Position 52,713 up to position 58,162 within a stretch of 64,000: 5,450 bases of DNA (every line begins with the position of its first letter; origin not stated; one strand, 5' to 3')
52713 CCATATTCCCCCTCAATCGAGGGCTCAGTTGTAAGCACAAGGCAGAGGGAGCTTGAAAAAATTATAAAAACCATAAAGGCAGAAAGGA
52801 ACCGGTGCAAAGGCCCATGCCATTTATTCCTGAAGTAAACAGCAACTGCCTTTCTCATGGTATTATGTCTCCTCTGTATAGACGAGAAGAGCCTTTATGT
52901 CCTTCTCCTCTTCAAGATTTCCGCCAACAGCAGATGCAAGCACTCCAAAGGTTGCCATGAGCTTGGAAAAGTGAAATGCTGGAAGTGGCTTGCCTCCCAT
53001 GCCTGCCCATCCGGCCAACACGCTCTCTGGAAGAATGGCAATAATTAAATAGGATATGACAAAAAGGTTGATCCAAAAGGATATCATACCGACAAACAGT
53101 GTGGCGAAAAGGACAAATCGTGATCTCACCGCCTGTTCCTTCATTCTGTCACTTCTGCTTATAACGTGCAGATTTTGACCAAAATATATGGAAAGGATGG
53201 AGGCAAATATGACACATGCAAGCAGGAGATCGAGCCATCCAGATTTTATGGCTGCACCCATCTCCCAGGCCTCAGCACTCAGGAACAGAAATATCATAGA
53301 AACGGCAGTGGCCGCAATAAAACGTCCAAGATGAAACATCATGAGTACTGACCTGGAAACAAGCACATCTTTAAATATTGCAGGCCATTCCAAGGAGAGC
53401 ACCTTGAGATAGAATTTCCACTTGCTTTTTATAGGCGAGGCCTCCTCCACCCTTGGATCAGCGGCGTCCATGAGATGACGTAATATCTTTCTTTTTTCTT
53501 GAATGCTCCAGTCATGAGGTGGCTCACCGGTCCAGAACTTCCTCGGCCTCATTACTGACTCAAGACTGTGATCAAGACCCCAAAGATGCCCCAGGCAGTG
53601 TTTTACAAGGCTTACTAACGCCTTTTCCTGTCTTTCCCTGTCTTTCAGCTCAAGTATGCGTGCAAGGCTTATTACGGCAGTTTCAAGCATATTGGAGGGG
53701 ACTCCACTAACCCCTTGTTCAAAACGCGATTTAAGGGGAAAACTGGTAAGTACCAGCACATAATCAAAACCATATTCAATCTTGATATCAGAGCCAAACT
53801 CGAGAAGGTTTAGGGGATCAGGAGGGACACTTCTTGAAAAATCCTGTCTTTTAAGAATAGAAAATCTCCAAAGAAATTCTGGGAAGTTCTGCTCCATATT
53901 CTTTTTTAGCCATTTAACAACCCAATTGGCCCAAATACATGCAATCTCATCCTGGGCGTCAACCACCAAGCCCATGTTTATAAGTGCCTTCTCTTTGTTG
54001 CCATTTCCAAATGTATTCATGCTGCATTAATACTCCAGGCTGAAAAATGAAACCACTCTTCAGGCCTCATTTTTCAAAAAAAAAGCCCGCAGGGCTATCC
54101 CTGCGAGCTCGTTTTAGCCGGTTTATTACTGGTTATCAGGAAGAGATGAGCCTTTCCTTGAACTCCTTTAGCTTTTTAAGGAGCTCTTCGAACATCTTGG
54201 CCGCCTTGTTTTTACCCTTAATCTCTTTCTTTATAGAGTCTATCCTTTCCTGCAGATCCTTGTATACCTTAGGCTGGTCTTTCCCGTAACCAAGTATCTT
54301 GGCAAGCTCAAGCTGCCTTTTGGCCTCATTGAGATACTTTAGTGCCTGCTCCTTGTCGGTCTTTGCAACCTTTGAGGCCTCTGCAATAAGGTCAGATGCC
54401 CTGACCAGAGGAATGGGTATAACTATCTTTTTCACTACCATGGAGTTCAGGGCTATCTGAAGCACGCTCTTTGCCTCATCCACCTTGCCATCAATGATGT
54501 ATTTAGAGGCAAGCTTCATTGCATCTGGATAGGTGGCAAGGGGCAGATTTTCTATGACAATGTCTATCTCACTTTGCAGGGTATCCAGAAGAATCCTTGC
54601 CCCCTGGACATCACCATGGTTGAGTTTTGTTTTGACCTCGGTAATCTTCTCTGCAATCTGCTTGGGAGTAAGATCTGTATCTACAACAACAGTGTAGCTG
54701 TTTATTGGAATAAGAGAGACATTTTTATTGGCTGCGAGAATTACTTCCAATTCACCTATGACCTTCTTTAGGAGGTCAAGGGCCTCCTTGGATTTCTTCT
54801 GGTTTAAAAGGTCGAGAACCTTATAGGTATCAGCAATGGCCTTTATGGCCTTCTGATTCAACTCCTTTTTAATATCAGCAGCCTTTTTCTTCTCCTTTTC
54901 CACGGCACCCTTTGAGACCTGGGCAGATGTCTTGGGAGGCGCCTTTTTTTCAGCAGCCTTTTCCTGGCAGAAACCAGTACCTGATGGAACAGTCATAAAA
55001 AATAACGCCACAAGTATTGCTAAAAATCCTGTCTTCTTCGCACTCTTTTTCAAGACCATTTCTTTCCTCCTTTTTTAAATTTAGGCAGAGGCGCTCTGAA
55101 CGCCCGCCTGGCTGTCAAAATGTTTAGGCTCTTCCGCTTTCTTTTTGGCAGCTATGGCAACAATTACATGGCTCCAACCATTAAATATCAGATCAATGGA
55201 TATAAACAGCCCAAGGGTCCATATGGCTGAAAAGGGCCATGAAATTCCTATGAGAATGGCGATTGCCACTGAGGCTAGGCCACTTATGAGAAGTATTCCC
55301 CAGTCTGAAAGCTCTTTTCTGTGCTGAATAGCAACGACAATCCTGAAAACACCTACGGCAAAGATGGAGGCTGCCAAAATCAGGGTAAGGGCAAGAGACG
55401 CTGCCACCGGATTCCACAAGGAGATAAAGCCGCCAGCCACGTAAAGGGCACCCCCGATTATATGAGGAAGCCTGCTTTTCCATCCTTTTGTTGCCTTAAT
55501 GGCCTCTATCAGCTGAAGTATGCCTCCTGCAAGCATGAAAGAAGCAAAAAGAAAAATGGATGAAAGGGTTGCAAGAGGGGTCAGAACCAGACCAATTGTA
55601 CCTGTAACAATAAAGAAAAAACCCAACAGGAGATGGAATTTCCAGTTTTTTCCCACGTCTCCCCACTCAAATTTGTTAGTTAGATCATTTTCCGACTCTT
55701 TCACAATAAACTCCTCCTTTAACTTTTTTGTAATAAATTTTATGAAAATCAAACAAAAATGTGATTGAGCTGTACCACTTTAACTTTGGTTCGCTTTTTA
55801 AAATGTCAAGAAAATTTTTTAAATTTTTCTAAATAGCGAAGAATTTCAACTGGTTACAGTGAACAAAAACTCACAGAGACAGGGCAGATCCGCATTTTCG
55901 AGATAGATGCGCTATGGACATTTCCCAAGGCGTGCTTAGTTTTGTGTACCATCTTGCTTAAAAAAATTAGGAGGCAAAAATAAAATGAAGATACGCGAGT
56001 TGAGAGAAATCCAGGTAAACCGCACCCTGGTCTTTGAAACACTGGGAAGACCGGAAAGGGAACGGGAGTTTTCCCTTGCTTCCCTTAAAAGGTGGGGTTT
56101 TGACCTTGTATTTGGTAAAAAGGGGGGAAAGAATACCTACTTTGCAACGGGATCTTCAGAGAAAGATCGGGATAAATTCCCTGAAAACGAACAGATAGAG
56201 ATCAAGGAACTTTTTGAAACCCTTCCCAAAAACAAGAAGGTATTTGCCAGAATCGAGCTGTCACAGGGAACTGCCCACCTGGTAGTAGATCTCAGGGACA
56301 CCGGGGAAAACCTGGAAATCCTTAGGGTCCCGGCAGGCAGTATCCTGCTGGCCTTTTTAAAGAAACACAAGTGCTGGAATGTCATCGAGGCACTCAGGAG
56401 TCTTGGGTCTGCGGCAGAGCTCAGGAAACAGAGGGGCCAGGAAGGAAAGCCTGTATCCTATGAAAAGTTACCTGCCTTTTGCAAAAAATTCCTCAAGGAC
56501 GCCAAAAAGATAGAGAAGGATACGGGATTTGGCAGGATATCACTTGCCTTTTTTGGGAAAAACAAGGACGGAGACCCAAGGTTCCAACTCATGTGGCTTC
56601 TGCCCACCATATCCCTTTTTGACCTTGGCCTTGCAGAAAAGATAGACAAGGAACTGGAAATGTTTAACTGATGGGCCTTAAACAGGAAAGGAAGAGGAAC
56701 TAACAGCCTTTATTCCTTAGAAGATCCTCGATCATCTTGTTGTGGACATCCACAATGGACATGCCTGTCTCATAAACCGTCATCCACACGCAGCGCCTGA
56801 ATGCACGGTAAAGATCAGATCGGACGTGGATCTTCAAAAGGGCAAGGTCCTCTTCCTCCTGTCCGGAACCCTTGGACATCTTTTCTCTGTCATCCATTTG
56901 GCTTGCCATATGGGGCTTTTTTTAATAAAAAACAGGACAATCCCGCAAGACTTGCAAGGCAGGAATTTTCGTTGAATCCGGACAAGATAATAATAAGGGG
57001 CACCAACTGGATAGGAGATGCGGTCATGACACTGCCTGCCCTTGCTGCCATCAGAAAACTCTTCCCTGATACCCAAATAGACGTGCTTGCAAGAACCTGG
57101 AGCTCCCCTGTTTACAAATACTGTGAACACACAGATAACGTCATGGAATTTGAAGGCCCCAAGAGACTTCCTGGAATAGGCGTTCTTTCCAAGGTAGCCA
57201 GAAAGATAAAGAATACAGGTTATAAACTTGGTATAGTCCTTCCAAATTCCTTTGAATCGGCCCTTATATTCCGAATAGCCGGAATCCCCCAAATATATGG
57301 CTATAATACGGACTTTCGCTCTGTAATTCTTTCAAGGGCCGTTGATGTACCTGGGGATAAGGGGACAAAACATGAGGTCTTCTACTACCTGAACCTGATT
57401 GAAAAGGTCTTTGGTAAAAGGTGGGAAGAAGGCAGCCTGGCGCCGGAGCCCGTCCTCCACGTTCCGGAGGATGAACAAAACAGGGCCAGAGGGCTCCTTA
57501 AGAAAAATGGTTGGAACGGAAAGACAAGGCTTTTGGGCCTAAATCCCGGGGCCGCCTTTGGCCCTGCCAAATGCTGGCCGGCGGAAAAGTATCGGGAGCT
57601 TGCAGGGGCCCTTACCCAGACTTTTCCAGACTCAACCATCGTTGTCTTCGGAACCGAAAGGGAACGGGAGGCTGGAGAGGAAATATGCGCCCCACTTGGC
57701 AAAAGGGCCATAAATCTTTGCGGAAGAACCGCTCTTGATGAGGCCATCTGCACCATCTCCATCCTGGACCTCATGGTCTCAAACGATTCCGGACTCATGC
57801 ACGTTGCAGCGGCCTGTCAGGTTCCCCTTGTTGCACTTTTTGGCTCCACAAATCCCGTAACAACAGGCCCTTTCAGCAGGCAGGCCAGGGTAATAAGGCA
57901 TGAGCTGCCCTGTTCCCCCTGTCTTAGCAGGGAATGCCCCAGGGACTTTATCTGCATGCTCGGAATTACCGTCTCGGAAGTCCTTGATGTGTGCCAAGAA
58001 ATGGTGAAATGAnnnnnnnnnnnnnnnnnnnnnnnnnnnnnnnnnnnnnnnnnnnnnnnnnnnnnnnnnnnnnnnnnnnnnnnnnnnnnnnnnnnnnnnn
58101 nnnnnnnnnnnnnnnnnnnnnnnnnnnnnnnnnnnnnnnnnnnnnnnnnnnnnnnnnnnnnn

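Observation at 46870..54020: Unusual co-directional gene string: degenerate archaemetzincin-membrane fusion, K+ channel, GlnE, PglB-like oligosaccharyltransferase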

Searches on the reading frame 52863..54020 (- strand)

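Call 3: search_protein_families(library=pfam, proteins=[window:52863-54020:-], max_evalue=0.01)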
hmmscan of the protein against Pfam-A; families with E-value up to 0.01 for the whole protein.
window:52863-54020:- (385 aa): 0 families

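Call 4: search_protein_families(library=ncbifam, proteins=[window:52863-54020:-], max_evalue=0.01)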
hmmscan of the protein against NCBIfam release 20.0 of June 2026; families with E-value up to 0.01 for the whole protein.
window:52863-54020:- (385 aa): 1 family
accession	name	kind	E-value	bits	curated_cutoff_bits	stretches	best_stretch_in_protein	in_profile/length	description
NF033823.0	archmetzin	subfamily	0.00029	20.8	145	1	101-152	83-139/170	archaemetzincin family Zn-dependent metalloprotease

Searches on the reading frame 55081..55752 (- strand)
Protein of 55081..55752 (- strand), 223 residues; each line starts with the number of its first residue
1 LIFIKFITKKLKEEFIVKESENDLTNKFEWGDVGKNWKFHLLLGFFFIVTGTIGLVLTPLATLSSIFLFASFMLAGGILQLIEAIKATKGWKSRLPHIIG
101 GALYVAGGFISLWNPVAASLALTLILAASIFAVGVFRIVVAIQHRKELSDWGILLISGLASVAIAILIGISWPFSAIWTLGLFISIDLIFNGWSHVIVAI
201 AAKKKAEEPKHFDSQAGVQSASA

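Call 3: search_protein_families(library=pfam, proteins=[window:55081-55752:-], max_evalue=0.01)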
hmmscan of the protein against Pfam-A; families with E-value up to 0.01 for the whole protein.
window:55081-55752:- (223 aa): 1 family
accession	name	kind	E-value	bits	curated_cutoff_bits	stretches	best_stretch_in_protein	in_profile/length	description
PF03729.18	DUF308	-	1.3e-17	64.2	25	2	100-168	2-71/73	Short repeat of unknown function (DUF308)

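Call 4: search_protein_families(library=ncbifam, proteins=[window:55081-55752:-], max_evalue=0.01)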
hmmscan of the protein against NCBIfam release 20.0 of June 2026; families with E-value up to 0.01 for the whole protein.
window:55081-55752:- (223 aa): 1 family
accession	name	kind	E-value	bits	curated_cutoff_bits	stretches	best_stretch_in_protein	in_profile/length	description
NF007577.0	PRK10209.1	equivalog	7.8e-10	38.8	189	1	34-205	18-189/190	HdeD family acid-resistance protein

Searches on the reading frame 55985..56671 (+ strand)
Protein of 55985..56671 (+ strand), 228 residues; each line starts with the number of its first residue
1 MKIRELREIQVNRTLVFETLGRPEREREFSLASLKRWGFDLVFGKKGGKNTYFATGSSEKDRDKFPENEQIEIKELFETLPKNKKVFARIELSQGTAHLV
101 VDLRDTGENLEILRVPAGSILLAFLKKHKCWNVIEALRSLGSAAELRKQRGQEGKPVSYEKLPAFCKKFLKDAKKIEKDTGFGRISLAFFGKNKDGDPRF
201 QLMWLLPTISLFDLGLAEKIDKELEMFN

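Call 3: search_protein_families(library=pfam, proteins=[window:55985-56671:+], max_evalue=0.01)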
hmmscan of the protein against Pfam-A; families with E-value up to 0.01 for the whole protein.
window:55985-56671:+ (228 aa): 1 family
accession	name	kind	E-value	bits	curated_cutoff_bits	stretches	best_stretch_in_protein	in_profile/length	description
PF03673.18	UPF0128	-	8.1e-82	274.4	21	1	11-227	2-220/221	Uncharacterised protein family (UPF0128)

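Call 4: search_protein_families(library=ncbifam, proteins=[window:55985-56671:+], max_evalue=0.01)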
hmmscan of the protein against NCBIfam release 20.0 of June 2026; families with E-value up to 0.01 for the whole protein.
window:55985-56671:+ (228 aa): 1 family
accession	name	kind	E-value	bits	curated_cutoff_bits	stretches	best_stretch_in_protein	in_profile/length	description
TIGR00703.1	TIGR00703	hypoth_equivalog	1.1e-77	260.5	155.4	1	11-227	4-222/223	TIGR00703 family protein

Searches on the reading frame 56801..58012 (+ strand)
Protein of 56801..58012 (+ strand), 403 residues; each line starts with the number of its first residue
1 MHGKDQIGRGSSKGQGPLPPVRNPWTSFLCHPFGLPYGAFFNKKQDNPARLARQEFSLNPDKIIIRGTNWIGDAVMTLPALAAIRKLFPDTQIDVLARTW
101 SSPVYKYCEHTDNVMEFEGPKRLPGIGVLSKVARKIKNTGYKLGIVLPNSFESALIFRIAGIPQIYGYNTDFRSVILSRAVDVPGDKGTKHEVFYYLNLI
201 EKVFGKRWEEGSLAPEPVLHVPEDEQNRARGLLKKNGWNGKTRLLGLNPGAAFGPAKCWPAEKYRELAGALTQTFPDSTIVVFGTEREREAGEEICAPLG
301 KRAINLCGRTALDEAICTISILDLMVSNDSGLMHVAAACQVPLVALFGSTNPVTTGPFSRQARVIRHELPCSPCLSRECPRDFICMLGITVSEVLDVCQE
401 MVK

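Call 3: search_protein_families(library=pfam, proteins=[window:56801-58012:+], max_evalue=0.01)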
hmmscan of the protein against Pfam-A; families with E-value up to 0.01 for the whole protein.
window:56801-58012:+ (403 aa): 2 families
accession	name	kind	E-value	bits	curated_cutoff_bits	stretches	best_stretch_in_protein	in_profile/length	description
PF01075.23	Glyco_transf_9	-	1.9e-51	175.2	22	1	131-381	3-243/247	Glycosyltransferase family 9 (heptosyltransferase)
PF14595.12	Thioredoxin_9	-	0.0089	16.4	25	0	59-99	41-81/129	Thioredoxin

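Call 4: search_protein_families(library=ncbifam, proteins=[window:56801-58012:+], max_evalue=0.01)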
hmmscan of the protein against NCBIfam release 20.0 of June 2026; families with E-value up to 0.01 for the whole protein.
window:56801-58012:+ (403 aa): 6 families
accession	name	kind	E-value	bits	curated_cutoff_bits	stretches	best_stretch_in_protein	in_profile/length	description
TIGR02195.1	heptsyl_trn_II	equivalog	2.1e-71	240.8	134.6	1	62-402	1-338/339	lipopolysaccharide heptosyltransferase II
NF008162.0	PRK10916.1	equivalog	9.6e-49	166.4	569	1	62-366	2-306/348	ADP-heptose--LPS heptosyltransferase RfaF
TIGR02193.1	heptsyl_trn_I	equivalog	2.5e-20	72.9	185.3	1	256-365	193-299/320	lipopolysaccharide heptosyltransferase I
NF007742.0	PRK10422.1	equivalog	3.8e-14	52.3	467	1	60-362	5-303/352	lipopolysaccharide core heptosyltransferase RfaQ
TIGR02201.1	heptsyl_trn_III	equivalog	3e-13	49.6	170.2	1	69-365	8-304/344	putative lipopolysaccharide heptosyltransferase III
NF008204.0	PRK10964.1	equivalog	1.8e-11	43.7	437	1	256-366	191-298/322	lipopolysaccharide heptosyltransferase RfaC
